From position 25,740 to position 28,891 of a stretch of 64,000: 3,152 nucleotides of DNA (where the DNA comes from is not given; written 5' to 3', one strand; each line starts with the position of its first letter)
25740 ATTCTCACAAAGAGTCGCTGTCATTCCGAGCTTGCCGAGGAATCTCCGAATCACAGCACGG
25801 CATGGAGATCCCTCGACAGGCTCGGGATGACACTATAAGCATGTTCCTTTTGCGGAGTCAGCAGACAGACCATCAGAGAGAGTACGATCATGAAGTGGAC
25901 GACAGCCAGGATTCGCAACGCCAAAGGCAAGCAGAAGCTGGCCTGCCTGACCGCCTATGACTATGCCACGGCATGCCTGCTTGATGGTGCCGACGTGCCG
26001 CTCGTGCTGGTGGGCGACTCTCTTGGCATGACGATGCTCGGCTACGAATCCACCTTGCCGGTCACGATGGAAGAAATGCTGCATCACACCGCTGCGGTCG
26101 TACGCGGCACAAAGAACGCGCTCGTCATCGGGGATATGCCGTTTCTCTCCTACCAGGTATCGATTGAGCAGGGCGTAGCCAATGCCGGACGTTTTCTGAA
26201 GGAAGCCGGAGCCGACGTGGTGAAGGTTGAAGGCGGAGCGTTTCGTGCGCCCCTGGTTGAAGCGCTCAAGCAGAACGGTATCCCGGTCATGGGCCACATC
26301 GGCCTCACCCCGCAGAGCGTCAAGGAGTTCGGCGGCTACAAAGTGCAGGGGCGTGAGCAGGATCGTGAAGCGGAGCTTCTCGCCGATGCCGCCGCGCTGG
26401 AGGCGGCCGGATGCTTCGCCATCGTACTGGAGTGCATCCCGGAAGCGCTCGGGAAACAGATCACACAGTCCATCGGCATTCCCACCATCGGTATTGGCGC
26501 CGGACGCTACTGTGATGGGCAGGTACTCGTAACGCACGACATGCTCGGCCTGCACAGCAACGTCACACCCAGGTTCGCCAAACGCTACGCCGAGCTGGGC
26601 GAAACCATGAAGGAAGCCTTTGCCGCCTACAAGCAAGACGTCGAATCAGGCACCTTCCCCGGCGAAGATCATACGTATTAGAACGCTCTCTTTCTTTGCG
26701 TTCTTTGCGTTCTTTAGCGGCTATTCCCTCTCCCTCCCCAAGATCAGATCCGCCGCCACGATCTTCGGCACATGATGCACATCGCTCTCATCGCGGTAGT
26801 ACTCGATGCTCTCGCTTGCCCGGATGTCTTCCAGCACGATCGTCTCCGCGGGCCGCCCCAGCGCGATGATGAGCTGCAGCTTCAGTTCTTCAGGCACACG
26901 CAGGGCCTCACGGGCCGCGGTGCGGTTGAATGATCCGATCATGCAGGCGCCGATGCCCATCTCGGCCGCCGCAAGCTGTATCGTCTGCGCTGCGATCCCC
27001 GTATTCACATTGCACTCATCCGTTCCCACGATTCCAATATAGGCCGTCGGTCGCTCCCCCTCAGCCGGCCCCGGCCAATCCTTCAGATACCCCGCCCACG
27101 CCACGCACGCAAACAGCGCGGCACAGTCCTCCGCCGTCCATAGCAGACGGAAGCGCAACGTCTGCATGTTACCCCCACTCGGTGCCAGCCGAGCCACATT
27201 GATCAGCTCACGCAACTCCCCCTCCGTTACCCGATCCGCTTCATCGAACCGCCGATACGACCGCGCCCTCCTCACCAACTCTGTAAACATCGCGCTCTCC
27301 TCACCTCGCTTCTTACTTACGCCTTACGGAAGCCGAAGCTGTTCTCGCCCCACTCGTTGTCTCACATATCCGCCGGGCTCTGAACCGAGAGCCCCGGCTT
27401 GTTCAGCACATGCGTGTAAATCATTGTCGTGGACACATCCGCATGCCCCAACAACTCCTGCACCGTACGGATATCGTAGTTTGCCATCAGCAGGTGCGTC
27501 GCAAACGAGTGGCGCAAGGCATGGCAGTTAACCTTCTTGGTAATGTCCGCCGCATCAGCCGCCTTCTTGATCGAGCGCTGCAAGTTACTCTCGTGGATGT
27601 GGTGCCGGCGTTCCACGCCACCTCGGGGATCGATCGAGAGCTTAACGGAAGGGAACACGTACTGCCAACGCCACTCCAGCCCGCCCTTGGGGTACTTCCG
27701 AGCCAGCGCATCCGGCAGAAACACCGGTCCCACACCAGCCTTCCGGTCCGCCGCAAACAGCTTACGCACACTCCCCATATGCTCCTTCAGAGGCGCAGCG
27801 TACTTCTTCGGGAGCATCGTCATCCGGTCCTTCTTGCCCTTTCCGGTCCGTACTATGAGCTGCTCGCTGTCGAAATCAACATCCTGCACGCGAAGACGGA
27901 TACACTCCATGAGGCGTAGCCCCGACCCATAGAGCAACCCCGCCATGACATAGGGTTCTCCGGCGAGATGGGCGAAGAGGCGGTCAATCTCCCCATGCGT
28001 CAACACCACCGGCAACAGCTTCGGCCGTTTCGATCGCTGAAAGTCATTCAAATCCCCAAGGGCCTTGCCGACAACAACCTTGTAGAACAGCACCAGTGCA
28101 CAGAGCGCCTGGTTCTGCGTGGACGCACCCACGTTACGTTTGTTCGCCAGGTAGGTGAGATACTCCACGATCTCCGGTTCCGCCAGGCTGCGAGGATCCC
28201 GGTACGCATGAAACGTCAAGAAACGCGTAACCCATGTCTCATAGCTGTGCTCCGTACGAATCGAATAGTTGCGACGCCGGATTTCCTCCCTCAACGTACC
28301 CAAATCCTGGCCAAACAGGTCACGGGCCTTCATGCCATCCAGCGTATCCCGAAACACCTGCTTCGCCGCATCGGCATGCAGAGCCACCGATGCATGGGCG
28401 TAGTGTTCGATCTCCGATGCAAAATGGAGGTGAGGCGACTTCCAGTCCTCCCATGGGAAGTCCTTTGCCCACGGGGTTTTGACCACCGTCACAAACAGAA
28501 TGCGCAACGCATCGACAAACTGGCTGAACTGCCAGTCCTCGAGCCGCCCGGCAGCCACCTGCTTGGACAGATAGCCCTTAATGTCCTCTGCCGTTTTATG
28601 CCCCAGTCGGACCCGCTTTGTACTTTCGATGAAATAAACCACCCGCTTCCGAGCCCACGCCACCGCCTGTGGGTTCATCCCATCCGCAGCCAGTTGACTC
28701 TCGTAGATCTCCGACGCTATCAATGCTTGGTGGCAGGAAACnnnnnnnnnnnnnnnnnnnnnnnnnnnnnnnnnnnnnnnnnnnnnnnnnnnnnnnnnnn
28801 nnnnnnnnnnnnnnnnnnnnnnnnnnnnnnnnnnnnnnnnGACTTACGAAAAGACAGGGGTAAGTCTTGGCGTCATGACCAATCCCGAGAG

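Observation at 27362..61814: Large sedentary chromosomal integron (~34 kb, ~42 cassettes)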

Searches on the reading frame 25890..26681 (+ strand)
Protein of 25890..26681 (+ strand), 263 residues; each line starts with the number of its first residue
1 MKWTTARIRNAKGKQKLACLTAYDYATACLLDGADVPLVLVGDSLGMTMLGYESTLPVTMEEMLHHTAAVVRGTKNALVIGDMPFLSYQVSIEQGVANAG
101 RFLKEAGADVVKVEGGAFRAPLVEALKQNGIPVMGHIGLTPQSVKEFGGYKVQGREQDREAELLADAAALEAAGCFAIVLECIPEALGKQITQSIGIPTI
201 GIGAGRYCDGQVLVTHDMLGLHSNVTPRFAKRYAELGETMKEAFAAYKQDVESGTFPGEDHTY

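Call 55: search_protein_families(library=pfam, proteins=[window:25890-26681:+], max_evalue=0.01)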
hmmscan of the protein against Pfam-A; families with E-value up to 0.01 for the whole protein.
window:25890-26681:+ (263 aa): 3 families
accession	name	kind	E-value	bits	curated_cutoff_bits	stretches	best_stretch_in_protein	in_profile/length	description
PF02548.21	Pantoate_transf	-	4.6e-115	383.9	28.7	1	3-258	2-258/259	Ketopantoate hydroxymethyltransferase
PF01177.27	Asp_Glu_race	-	0.00055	20.2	31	1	156-203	49-97/211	Asp/Glu/Hydantoin racemase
PF13714.12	PEP_mutase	-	0.0099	15.9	31.5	0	15-82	9-75/240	Phosphoenolpyruvate phosphomutase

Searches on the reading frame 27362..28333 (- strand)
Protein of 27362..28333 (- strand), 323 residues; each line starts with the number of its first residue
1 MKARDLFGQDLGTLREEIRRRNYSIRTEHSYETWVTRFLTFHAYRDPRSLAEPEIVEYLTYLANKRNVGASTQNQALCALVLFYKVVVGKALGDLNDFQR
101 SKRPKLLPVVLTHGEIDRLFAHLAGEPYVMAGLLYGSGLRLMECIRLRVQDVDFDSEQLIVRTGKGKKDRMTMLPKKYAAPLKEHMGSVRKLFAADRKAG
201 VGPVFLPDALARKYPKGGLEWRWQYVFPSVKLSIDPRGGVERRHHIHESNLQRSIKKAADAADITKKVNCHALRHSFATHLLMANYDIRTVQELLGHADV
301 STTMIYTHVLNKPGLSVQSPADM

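Call 30: search_dna_similar(query=window:27362-28333:-, collection=plasmids, mode=protein, max_rows=12, rows=spread)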
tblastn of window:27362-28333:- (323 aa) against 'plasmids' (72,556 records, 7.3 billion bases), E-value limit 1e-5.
The search stops at 5000 records and this limit was reached: more records match than are counted here, and every count below describes the 5000 best-scoring records only.
Records with a match: at least 5000; places in all: 6449; records where one place covers at least 80% of the query: 5000.
Best place of each record, by identity: <60% 5000.
By first word of the organism name: Klebsiella 1844; Escherichia 1461; Salmonella 464; Enterobacter 392; Pseudomonas 179; Citrobacter 143; Shigella 85; Providencia 65; Aeromonas 59; Acinetobacter 51; and 41 more.
By predicted mobility (MOB-suite, as given by PLSDB): conjugative 3590; non-mobilizable 756; mobilizable 654.
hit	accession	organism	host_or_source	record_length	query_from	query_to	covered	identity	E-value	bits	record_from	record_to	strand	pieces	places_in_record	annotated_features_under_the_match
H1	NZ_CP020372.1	Candidatus Thiodictyon syntrophicum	meromictic lake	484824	11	322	97%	54.0%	1e-94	314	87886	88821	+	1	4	integron integrase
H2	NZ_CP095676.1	Providencia stuartii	Homo sapiens,Pure culture one microbial ...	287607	11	322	97%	49.7%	4e-85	286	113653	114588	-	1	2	intI1: class 1 integron integrase IntI1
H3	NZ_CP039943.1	Klebsiella pneumoniae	dog,urine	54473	11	322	97%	49.7%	7e-85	285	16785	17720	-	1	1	intI1: class 1 integron integrase IntI1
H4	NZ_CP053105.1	Enterobacter hormaechei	Homo sapiens,Pure culture one microbial ...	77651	11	322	97%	49.7%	7e-85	285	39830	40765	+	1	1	intI1: class 1 integron integrase IntI1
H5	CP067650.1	Klebsiella pneumoniae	Homo sapiens,other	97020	11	322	97%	49.7%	7e-85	285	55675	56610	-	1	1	intI1: class 1 integron integrase IntI1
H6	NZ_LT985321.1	Escherichia coli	-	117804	11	322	97%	49.7%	7e-85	285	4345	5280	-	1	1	intI1: class 1 integron integrase IntI1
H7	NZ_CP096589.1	Escherichia coli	Homo sapiens,urine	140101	11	322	97%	49.7%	7e-85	285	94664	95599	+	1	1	intI1: class 1 integron integrase IntI1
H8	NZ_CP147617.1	Escherichia coli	Homo sapiens,bloodstream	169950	11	322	97%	49.7%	7e-85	285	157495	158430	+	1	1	intI1: class 1 integron integrase IntI1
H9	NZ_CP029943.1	Salmonella enterica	-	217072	11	322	97%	49.7%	7e-85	285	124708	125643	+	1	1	intI1: class 1 integron integrase IntI1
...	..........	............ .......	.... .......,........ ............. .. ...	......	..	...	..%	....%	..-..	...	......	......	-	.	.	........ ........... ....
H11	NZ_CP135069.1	Klebsiella variicola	Homo sapiens,stool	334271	11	322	97%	49.7%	7e-85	285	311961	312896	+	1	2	intI1: class 1 integron integrase IntI1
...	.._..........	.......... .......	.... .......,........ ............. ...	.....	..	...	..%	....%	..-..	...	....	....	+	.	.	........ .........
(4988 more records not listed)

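Call 31: get_annotated_region(hit=H3, flank=6000)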
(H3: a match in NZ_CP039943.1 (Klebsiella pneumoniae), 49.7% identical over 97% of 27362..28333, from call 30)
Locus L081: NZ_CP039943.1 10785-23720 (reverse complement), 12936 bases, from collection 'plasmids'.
description: Klebsiella pneumoniae strain 18KM2813 plasmid pMBR_DHA-1_1C_18KM2813, complete sequence
organism: Klebsiella pneumoniae (NCBI taxid 573)
taxonomy: Bacteria; Pseudomonadota; Gammaproteobacteria; Enterobacterales; Enterobacteriaceae; Klebsiella; Klebsiella pneumoniae
host: -; source: dog,urine; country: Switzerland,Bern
typing (MOB-suite, as given by PLSDB): mobilizable; replicon IncR
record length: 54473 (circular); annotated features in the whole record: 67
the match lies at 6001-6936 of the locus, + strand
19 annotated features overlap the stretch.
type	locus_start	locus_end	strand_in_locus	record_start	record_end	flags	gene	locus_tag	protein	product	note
CDS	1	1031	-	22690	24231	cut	-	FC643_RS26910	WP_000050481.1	IS91-like element ISCR1 family transposase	GO:0006313 - DNA transposition [Evidence IEA]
CDS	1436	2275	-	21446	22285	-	sul1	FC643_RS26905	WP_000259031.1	sulfonamide-resistant dihydropteroate synthase Sul1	-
predicted_resistance_gene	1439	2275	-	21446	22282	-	sul1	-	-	sulfonamide-resistant dihydropteroate synthase Sul1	predicted by amrfinderplus; class SULFONAMIDE; identity 100.0%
CDS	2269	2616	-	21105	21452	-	-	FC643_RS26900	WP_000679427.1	quaternary ammonium compound efflux SMR transporter QacE delta 1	-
predicted_resistance_gene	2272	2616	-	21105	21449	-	qacEdelta1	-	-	quaternary ammonium compound efflux SMR transporter QacE delta 1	predicted by amrfinderplus; class QUATERNARY AMMONIUM; identity 100.0%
CDS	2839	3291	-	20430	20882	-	-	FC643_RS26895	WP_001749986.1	NAD(+)--rifampin ADP-ribosyltransferase Arr-3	-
predicted_resistance_gene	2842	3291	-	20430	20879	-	arr-3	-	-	NAD(+)--rifampin ADP-ribosyltransferase Arr-3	predicted by amrfinderplus; class RIFAMYCIN; identity 100.0%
CDS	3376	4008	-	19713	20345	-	-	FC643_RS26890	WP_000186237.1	type B-3 chloramphenicol O-acetyltransferase CatB3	-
predicted_resistance_gene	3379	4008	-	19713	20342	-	catB3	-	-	type B-3 chloramphenicol O-acetyltransferase CatB3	predicted by amrfinderplus; class PHENICOL; identity 100.0%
CDS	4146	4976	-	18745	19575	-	-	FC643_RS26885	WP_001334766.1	oxacillin-hydrolyzing class D beta-lactamase OXA-1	-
predicted_resistance_gene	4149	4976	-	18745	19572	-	blaOXA-1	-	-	oxacillin-hydrolyzing class D beta-lactamase OXA-1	predicted by amrfinderplus; class BETA-LACTAM; identity 100.0%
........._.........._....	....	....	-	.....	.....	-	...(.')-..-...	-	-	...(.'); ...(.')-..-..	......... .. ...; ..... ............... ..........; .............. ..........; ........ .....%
CDS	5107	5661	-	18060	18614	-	-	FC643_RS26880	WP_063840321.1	fluoroquinolone-acetylating aminoglycoside 6'-N-acetyltransferase AAC(6')-Ib-cr5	-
predicted_resistance_gene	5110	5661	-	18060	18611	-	aac(6')-Ib-cr5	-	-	fluoroquinolone-acetylating aminoglycoside 6'-N-acetyltransferase AAC(6')-Ib-cr5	predicted by amrfinderplus; class AMINOGLYCOSIDE/QUINOLONE; identity 100.0%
CDS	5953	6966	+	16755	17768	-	intI1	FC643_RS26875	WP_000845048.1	class 1 integron integrase IntI1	-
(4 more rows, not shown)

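Call 32: get_annotated_region(hit=H7, flank=6000)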
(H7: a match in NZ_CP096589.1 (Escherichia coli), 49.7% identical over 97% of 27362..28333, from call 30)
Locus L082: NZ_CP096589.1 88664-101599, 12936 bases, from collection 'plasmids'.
description: Escherichia coli strain EC6622 plasmid pEC6622-2, complete sequence
organism: Escherichia coli (NCBI taxid 562)
taxonomy: Bacteria; Pseudomonadota; Gammaproteobacteria; Enterobacterales; Enterobacteriaceae; Escherichia; Escherichia coli
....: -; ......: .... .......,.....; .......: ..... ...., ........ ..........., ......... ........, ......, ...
typing (MOB-suite, as given by PLSDB): conjugative; replicon IncFIB,IncFIC,rep_cluster_2244; relaxase MOBF; mating-pair formation MPF_F
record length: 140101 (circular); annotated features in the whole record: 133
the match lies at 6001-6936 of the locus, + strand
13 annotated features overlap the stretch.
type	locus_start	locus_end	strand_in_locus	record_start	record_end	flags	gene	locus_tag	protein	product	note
CDS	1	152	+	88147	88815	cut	-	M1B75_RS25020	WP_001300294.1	EAL domain-containing protein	-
CDS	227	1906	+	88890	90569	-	-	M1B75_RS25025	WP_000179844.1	Mu transposase C-terminal domain-containing protein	-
CDS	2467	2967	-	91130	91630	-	-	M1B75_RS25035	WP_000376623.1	GNAT family N-acetyltransferase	-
predicted_resistance_gene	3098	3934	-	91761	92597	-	sul1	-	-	sulfonamide-resistant dihydropteroate synthase Sul1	predicted by amrfinderplus; class SULFONAMIDE; identity 100.0%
CDS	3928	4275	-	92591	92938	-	-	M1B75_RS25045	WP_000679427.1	quaternary ammonium compound efflux SMR transporter QacE delta 1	-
predicted_resistance_gene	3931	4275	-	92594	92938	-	qacEdelta1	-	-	quaternary ammonium compound efflux SMR transporter QacE delta 1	predicted by amrfinderplus; class QUATERNARY AMMONIUM; identity 100.0%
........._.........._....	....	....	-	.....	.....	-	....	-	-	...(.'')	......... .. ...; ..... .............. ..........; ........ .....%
predicted_resistance_gene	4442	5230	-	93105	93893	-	aadA1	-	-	ANT(3'')-Ia family aminoglycoside nucleotidyltransferase AadA1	predicted by amrfinderplus; class AMINOGLYCOSIDE; identity 100.0%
predicted_resistance_gene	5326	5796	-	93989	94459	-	dfrA1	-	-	trimethoprim-resistant dihydrofolate reductase DfrA1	predicted by amrfinderplus; class TRIMETHOPRIM; identity 100.0%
CDS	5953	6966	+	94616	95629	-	intI1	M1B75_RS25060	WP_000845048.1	class 1 integron integrase IntI1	-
CDS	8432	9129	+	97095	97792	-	-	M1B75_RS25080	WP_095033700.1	IS1-like element IS1B family transposase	GO:0006313 - DNA transposition [Evidence IEA]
CDS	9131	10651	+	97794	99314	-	-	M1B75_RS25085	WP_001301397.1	PAS domain-containing methyl-accepting chemotaxis protein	-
CDS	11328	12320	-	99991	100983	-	-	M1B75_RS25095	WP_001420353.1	DUF6685 family protein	-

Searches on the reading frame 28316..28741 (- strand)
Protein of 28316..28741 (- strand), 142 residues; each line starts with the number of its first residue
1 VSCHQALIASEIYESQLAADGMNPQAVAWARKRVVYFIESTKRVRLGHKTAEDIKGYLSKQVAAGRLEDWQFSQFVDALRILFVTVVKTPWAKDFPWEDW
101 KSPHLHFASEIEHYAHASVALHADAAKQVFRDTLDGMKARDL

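Call 61: predict_structure(alignment_id=A7)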
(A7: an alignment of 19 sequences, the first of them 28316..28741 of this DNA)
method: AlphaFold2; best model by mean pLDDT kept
length: 142 residues; sequences in the alignment: 19
mean_pLDDT: 86.5   pTM: 0.77
mean pLDDT of the five models: 86.5, 85.4, 84.2, 83.4, 83.2
residues with pLDDT >= 90: 96; 70-90: 21; 50-70: 22; < 50: 3
segments of 3 or more residues with pLDDT < 50: 140-142
pLDDT, mean of each block of 10 residues (from residue 1): 71 96 96 93 87 95 94 97 95 97 95 88 59 55 46
secondary structure, 60 per line:
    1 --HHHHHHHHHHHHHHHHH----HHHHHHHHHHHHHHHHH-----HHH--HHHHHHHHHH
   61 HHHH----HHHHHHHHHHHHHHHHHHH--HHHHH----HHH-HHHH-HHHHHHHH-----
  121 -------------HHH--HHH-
elements in order: H3-19 H24-40 H51-64 H69-87 H90-94 H103-106 H108-115

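Call 63: fold_search(model_id=the predicted structure, library=pdb)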
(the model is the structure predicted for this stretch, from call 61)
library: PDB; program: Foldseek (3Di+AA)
matches with E <= 10: 131; with E <= 0.001: 0
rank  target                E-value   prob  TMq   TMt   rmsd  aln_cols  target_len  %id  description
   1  2a3v_A                4.3e-01  0.99  0.48  0.23   2.9        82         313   11  Structural basis for broad DNA-specificity in integron recombination (released 2006-05-02)
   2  2a3v_C                6.9e-01  0.98  0.48  0.24   3.0        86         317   10  Structural basis for broad DNA-specificity in integron recombination (released 2006-05-02)
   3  5hxy_D                7.3e-01  0.95  0.47  0.26   3.3        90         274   16  Crystal structure of XerA recombinase (released 2017-02-01)
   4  1vj7_A                9.4e-01  0.25  0.26  0.13  12.4        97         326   20  Crystal structure of the bifunctional catalytic fragment of RelSeq, the RelA/SpoT homolog from Streptococcus equisimil (released 2004-05-04)
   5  4a8e                  1.1e+00  0.91  0.39  0.22   3.0        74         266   15  The structure of a dimeric Xer recombinase from archaea (released 2012-12-05)
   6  5hxy_B                1.9e+00  0.72  0.44  0.25   4.4        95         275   14  Crystal structure of XerA recombinase (released 2017-02-01)
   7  24io_B                1.9e+00  0.14  0.25  0.13  12.6        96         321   18  Crystal structure of the RelSeq N-terminal domain from Streptococcus equisimilis in complex with pppGpp (released 2026-03-18)
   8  5hxy_A                2.0e+00  0.84  0.44  0.24   2.8        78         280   13  Crystal structure of XerA recombinase (released 2017-02-01)
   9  1ma7_B                2.3e+00  0.30  0.42  0.22   8.5       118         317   14  Crystal structure of Cre site-specific recombinase complexed with a mutant DNA substrate, LoxP-A8/T27 (released 2003-07-08)
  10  4mu5                  2.3e+00  0.11  0.25  0.24   7.6        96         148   14  Crystal structure of murine neuroglobin mutant M144W (released 2014-06-18)
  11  8grz                  2.4e+00  0.10  0.24  0.23   7.6       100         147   12  X-ray crystal structure of V71C human neuroglobin mutant (released 2023-09-06)
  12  7buw_A                2.8e+00  0.03  0.16  0.09  15.2       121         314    7  Eucommia ulmoides TPT3 mutant -C94Y/A95F (released 2021-02-17)
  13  1nzb_E                3.0e+00  0.41  0.45  0.23   8.2       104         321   13  Crystal structure of wild type Cre recombinase-loxP synapse (released 2003-09-16)
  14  2gnv_B                3.0e+00  0.13  0.26  0.25   8.2       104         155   17  Crystal structure of non-symbiotic plant hemoglobin from rice, B10 mutant F40L (released 2006-04-25)
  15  2cpt_MODEL_1_A        3.0e+00  0.07  0.21  0.24  17.7        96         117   16  Solution structure of MIT domain from human SKD1 (released 2005-11-19)
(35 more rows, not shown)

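Call 80: search_protein_representatives(protein=window:28316-28741:-)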
Query: 142 residues. Proteins with E-value up to 0.001 (for the whole library): 340; up to 1e-10: 36; up to 1e-30: 1. The best 150 are listed.
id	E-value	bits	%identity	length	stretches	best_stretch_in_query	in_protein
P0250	3.0e-36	140.6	64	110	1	12-105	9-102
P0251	2.0e-27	112.0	42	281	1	13-141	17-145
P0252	5.8e-27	110.5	42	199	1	13-140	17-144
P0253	1.8e-26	108.9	45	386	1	13-141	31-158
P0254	4.6e-25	104.3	45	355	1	13-141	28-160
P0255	1.6e-22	96.1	35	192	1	11-140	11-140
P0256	3.5e-21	91.8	45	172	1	48-141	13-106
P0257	4.1e-18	81.8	42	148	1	44-141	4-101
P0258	7.3e-17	77.8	60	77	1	11-73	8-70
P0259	1.1e-15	74.0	38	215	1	13-121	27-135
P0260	1.4e-15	73.6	30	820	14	80-114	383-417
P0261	7.7e-15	71.2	33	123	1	13-110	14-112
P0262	1.2e-13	67.3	48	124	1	76-141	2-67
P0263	5.8e-13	65.1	69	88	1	11-61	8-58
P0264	6.1e-13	65.1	32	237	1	17-133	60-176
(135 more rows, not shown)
